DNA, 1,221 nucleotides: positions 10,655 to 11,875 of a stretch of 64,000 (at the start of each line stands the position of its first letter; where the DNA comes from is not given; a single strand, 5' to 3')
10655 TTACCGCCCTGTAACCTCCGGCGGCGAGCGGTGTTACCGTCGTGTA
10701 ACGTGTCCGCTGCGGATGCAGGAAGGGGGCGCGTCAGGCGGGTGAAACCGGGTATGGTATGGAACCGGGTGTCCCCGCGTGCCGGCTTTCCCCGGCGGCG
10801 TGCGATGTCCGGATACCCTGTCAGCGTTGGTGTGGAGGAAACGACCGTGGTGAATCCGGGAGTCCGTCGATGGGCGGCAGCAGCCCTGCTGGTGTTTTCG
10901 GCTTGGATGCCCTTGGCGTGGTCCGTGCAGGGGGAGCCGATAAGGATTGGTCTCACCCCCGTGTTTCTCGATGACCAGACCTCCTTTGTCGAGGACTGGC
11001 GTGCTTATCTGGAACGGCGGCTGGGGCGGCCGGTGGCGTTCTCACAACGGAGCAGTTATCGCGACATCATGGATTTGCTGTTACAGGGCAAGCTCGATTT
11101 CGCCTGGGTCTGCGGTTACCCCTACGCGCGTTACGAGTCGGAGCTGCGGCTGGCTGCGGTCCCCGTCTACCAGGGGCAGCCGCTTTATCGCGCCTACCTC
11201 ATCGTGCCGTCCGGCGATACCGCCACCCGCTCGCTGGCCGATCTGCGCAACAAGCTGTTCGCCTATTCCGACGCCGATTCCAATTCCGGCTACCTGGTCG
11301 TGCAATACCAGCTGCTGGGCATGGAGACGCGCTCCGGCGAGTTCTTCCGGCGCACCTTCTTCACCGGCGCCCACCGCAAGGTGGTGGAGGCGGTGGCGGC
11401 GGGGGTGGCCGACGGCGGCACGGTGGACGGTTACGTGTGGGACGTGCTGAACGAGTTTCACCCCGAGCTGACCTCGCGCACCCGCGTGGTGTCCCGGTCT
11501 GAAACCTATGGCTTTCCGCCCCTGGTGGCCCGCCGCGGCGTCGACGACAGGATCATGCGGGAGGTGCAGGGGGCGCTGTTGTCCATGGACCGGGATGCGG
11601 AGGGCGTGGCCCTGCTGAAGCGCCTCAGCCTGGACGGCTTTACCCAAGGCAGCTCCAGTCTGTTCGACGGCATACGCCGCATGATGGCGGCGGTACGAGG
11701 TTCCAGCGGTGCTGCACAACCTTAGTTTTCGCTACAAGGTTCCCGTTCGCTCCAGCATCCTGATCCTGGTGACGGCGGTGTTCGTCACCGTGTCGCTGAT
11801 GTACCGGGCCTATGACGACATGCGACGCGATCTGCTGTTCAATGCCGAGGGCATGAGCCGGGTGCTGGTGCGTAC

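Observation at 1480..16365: Uncharacterised Mo-bisPGD enzyme locus: ttr/srd-like B-C-A gene order, aio/arx-like binding-protein + kinase + sigma54 control, inside an arsenic island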

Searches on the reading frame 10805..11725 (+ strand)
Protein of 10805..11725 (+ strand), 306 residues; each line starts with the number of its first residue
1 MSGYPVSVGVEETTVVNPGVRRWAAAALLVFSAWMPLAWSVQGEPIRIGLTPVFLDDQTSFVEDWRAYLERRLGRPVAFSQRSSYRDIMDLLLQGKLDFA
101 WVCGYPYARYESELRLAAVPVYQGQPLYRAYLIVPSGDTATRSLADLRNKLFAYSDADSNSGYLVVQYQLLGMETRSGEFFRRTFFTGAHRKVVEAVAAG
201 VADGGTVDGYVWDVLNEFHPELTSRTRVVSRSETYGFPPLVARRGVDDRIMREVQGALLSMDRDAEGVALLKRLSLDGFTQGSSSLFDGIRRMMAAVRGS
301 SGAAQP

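Call 26: search_solved_structures(query=window:10805-11725:+, max_evalue=1e-30, show_alignments=4)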
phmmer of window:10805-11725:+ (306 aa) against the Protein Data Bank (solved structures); distinct sequences matched with E-value up to 1e-30: 5.
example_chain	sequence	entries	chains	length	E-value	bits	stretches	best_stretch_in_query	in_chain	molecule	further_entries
6esv_A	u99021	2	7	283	1.1e-63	218.9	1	44-298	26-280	Putative periplasmic phosphite-binding-like protein (Pbl) PtxB-like protein designated Aio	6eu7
6esk_A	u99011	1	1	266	1.3e-63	218.6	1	45-298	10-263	Putative periplasmic phosphite-binding-like protein (Pbl) PtxB-like protein designated Aio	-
8ed5_A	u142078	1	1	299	5.6e-60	206.7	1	44-298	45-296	Putative periplasmic phosphite-binding-like protein (Pbl) PtxB-like protein designated Aio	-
6x6b_A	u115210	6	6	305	6.5e-37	131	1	67-295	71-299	ArrX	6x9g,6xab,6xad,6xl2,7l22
6x8w_A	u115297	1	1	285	6.7e-36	127.7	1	67-295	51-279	ArrX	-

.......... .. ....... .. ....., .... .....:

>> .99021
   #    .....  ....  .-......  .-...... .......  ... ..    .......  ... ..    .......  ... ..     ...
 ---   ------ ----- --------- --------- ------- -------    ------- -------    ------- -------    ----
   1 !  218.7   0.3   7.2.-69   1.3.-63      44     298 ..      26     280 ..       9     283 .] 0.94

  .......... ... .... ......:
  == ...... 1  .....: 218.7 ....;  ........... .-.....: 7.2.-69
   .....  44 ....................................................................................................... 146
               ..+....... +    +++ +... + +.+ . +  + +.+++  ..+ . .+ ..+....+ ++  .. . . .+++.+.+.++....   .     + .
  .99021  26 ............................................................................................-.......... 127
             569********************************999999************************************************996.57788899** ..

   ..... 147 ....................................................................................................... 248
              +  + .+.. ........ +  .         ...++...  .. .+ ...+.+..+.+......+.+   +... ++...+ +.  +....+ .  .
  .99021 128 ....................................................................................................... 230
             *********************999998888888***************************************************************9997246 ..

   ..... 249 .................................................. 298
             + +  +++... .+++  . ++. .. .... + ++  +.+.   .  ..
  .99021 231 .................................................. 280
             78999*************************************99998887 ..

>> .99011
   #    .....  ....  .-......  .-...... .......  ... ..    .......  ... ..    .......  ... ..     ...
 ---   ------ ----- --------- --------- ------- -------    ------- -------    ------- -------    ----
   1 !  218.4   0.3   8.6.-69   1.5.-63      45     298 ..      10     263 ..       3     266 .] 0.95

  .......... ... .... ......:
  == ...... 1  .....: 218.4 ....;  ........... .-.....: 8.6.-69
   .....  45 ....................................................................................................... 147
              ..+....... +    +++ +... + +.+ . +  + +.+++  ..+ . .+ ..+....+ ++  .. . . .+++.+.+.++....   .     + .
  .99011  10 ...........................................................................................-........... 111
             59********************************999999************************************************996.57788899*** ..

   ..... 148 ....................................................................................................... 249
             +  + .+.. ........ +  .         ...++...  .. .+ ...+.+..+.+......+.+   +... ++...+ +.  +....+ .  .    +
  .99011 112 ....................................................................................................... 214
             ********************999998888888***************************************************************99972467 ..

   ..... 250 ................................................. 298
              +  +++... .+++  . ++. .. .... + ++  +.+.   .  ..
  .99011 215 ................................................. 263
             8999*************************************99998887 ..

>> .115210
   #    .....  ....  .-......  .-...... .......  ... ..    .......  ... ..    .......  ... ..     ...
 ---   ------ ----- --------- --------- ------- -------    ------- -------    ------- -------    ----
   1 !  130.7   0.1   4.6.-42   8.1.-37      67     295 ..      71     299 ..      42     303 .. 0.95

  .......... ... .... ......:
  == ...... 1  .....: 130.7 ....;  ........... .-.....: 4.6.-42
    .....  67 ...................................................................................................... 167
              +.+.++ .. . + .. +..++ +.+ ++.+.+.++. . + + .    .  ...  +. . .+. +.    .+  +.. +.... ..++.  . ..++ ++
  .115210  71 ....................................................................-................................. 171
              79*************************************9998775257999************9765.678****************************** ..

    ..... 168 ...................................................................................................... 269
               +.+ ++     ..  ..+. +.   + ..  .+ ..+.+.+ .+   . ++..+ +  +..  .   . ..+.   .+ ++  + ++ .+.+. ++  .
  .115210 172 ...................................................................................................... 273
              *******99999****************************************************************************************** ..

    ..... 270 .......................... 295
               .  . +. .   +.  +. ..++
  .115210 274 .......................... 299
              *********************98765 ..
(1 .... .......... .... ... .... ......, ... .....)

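Call 49: search_dna_similar(query=window:10805-11725:+, collection=plasmids, mode=protein, max_rows=40, max_evalue=1e-15)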
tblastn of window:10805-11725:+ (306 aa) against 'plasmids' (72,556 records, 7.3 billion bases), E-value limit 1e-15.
Records with a match: 30; places in all: 30; records where one place covers at least 80% of the query: 27.
Best place of each record, by identity: <60% 30.
By first word of the organism name: Paracoccus 4; Sinorhizobium 3; Paraburkholderia 2; Ensifer 2; Pseudosulfitobacter 2; Azoarcus 1; Sulfuricella 1; Methylorubrum 1; Burkholderia 1; Acuticoccus 1; and 12 more.
By predicted mobility (MOB-suite, as given by PLSDB): non-mobilizable 19; conjugative 8; mobilizable 3.
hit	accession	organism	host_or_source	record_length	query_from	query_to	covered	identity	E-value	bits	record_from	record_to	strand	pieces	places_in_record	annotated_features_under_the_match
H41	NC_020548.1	Azoarcus sp. KH32C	-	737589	24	297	90%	53.6%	9e-75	256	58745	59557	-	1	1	PhnD/SsuA/transferrin family substrate-binding protein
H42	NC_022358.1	Sulfuricella denitrificans skB26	-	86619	28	297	88%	52.6%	4e-78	265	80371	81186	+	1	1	PhnD/SsuA/transferrin family substrate-binding protein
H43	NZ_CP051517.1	Paraburkholderia aromaticivorans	clean bacterial culture,Alpine forest ...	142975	20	295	90%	47.8%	2e-63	223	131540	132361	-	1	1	PhnD/SsuA/transferrin family substrate-binding protein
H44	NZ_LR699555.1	Paraburkholderia dioscoreae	-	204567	20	295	90%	47.5%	2e-62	220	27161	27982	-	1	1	PhnD/SsuA/transferrin family substrate-binding protein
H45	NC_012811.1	Methylorubrum extorquens AM1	-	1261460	33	302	88%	47.1%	5e-54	196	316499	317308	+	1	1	none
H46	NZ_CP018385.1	Burkholderia pseudomallei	Homo sapiens,clinical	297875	46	294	81%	50.2%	3e-61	217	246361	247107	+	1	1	PhnD/SsuA/transferrin family substrate-binding protein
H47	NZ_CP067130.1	Paracoccus seriniphilus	cell culture,washing water of Bugula ...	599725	47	294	81%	49.8%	3e-57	205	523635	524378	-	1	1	PhnD/SsuA/transferrin family substrate-binding protein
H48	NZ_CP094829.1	Acuticoccus sp. I52.16.1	pure culture,seawater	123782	35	301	87%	45.7%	3e-51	188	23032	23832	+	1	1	HAMP domain-containing sensor histidine kinase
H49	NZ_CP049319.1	Caballeronia sp. SBC2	whole organism,soil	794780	33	295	86%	46.0%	4e-59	211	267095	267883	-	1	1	PhnD/SsuA/transferrin family substrate-binding protein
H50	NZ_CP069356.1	Microvirga sp. VF16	Vachellia farnesiana,Cell culture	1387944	12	302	95%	41.4%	3e-47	177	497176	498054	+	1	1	none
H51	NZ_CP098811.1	Ensifer adhaerens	whole organism,soil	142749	21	298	91%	42.3%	5e-52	190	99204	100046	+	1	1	PhnD/SsuA/transferrin family substrate-binding protein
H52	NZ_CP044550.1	Hydrogenophaga sp. BPS33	-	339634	46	300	83%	46.1%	4e-53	193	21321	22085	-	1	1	PhnD/SsuA/transferrin family substrate-binding protein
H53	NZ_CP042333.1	Bosea sp. F3-2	soybean,soil sample,rhizosphere soil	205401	44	299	84%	45.7%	4e-49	182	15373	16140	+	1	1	PhnD/SsuA/transferrin family substrate-binding protein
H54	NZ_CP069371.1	Neotabrizicola shimadae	microbial biofilm,biofilm, Nakabusa ...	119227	39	295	84%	45.3%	4e-54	196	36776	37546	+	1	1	PhnD/SsuA/transferrin family substrate-binding protein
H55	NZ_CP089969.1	Cereibacter azotoformans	Owen's River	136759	43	294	82%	45.9%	6e-49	181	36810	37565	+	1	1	PhnD/SsuA/transferrin family substrate-binding protein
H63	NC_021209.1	Sinorhizobium sp. M14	microbial mats from Zloty Stok gold mine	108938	46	298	83%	42.5%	3e-48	179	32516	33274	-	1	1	aioX: periplasmic arsenite-binding protein AioX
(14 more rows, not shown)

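Call 50: get_annotated_region(hit=H42, flank=14000)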
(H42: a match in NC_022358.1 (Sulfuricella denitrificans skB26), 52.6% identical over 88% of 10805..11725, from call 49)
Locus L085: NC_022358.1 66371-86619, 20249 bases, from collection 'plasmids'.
description: Sulfuricella denitrificans skB26 plasmid pSCD, complete sequence
organism: Sulfuricella denitrificans skB26 (NCBI taxid 1163617)
taxonomy: Bacteria; Pseudomonadota; Betaproteobacteria; Nitrosomonadales; Sulfuricellaceae; Sulfuricella; Sulfuricella denitrificans; Sulfuricella denitrificans skB26
host: -; source: -; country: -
typing (MOB-suite, as given by PLSDB): non-mobilizable; replicon rep_cluster_1630
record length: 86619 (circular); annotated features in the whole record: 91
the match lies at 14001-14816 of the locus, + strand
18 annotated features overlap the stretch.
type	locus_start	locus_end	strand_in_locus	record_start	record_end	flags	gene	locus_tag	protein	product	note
CDS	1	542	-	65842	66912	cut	arsB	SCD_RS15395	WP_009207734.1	ACR3 family arsenite efflux transporter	-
CDS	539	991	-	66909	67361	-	-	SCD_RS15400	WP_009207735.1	arsenate reductase ArsC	-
CDS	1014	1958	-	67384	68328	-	-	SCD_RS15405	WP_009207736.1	rhodanese-like domain-containing protein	-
CDS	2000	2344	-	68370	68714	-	-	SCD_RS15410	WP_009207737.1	metalloregulator ArsR/SmtB family transcription factor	GO:0006355 - regulation of DNA-templated transcription [Evidence IEA]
CDS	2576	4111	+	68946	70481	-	-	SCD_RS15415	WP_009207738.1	SulP family inorganic anion transporter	-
CDS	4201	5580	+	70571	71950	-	nhaD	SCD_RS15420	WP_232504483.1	sodium:proton antiporter NhaD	GO:0006814 - sodium ion transport [Evidence IEA]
CDS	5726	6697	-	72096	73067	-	moaA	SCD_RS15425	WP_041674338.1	GTP 3',8-cyclase MoaA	GO:0006777 - Mo-molybdopterin cofactor biosynthetic process [Evidence IEA]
CDS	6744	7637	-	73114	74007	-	-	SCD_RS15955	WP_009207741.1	molecular chaperone TorD family protein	-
CDS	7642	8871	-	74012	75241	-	nrfD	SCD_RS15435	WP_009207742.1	NrfD/PsrC family molybdoenzyme membrane anchor subunit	-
CDS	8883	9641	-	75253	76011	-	-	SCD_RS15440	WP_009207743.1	4Fe-4S dicluster domain-containing protein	-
CDS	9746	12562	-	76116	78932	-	-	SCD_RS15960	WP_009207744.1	molybdopterin-dependent oxidoreductase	-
CDS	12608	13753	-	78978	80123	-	-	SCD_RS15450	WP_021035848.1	4Fe-4S dicluster domain-containing protein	-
CDS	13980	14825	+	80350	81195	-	-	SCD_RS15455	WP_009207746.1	PhnD/SsuA/transferrin family substrate-binding protein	-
CDS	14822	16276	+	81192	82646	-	-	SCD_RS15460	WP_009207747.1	HAMP domain-containing sensor histidine kinase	GO:0007165 - signal transduction [Evidence IEA]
CDS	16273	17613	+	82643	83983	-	-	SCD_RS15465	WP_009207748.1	sigma-54 dependent transcriptional regulator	GO:0006355 - regulation of DNA-templated transcription [Evidence IEA]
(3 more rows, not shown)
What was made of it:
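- TorD and moaA accompany the enzyme as in arx (call 50).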

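Call 70: get_annotated_region(hit=H63, flank=9000)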
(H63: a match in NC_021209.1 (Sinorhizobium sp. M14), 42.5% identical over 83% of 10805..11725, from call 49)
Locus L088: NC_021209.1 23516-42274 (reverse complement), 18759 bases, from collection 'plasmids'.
description: Sinorhizobium sp. M14 plasmid pSinA, complete sequence
organism: Sinorhizobium sp. M14 (NCBI taxid 430451)
taxonomy: Bacteria; Pseudomonadota; Alphaproteobacteria; Hyphomicrobiales; Rhizobiaceae; Sinorhizobium; Sinorhizobium sp. M14
host: -; source: microbial mats from Zloty Stok gold mine; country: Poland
typing (MOB-suite, as given by PLSDB): conjugative; relaxase MOBQ; mating-pair formation MPF_T
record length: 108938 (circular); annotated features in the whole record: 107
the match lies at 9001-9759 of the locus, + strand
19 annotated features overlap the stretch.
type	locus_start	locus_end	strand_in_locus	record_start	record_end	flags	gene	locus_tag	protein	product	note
CDS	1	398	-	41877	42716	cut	phnC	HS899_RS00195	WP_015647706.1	phosphonate ABC transporter ATP-binding protein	GO:0015716 - organic phosphonate transport [Evidence IEA]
CDS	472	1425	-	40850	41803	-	phnD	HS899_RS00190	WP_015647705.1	phosphate/phosphite/phosphonate ABC transporter substrate-binding protein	-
CDS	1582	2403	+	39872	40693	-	-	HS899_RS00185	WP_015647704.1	metalloregulator ArsR/SmtB family transcription factor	GO:0006355 - regulation of DNA-templated transcription [Evidence IEA]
CDS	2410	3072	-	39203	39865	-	-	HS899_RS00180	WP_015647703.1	winged helix-turn-helix domain-containing protein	GO:0000160 - phosphorelay signal transduction system [Evidence IEA]; GO:0006355 - regulation of DNA-templated ...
CDS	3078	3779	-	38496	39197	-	phoU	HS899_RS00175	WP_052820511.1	phosphate signaling complex protein PhoU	GO:0006817 - phosphate ion transport [Evidence IEA]; GO:0051049 - regulation of transport [Evidence IEA]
CDS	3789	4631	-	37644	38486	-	pstB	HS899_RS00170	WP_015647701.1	phosphate ABC transporter ATP-binding protein PstB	GO:0006817 - phosphate ion transport [Evidence IEA]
CDS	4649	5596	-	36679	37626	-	pstA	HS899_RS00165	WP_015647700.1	phosphate ABC transporter permease PstA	GO:0006817 - phosphate ion transport [Evidence IEA]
CDS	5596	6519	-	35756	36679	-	pstC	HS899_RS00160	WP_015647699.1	phosphate ABC transporter permease subunit PstC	GO:0006817 - phosphate ion transport [Evidence IEA]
CDS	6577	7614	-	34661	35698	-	-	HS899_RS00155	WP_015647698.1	PstS family phosphate ABC transporter substrate-binding protein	-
CDS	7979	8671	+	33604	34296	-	phoB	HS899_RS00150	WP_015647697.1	phosphate regulon transcriptional regulator PhoB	GO:0006817 - phosphate ion transport [Evidence IEA]; GO:0000160 - phosphorelay signal transduction system [Evidence ...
CDS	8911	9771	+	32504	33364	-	aioX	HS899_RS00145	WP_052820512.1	periplasmic arsenite-binding protein AioX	-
CDS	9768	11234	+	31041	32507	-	aioS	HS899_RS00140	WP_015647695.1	arsenic sensor histidine kinase AioS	-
CDS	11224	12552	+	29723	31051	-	aioR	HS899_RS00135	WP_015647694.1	arsenic response regulator transcription factor AioR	-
CDS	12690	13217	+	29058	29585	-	-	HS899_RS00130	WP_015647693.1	arsenate reductase (azurin) small subunit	-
CDS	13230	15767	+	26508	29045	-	-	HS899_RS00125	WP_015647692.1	arsenate reductase (azurin) large subunit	-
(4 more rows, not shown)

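Call 109: search_protein_families(library=ncbifam, proteins=[L085:9746-12562:-], max_evalue=1e-40)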
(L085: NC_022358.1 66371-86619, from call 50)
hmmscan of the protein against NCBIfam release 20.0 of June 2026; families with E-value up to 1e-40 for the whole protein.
L085:9746-12562:- (938 aa): 6 families
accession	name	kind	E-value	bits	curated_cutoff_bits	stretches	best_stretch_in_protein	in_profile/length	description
NF041714.1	arsenate_red_ArrA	equivalog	7.5e-129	431.2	1600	1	10-358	3-348/848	arsenate respiratory reductase molybdopterin-containing subunit ArrA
NF012032.0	PRK15488.1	equivalog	9.6e-81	271.8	694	1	10-316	3-290/759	thiosulfate reductase PhsA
NF041783.2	mnquin_red_QrcB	equivalog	6.4e-59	199.8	440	0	54-298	50-283/695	menaquinone reductase molybdopterin-binding-like subunit QrcB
TIGR02166.1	dmsA_ynfE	subfamily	4.1e-57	193.8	777.7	0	10-358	1-347/794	DMSO/selenate family reductase complex A subunit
TIGR01591.1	Fdh-alpha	equivalog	1.2e-47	162.4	666.25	0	60-354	2-281/672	formate dehydrogenase subunit alpha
NF041884.1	selenate_YnfF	exception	1.6e-43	148.7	1650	0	10-311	1-303/798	selenate/tellurate reductase subunit YnfF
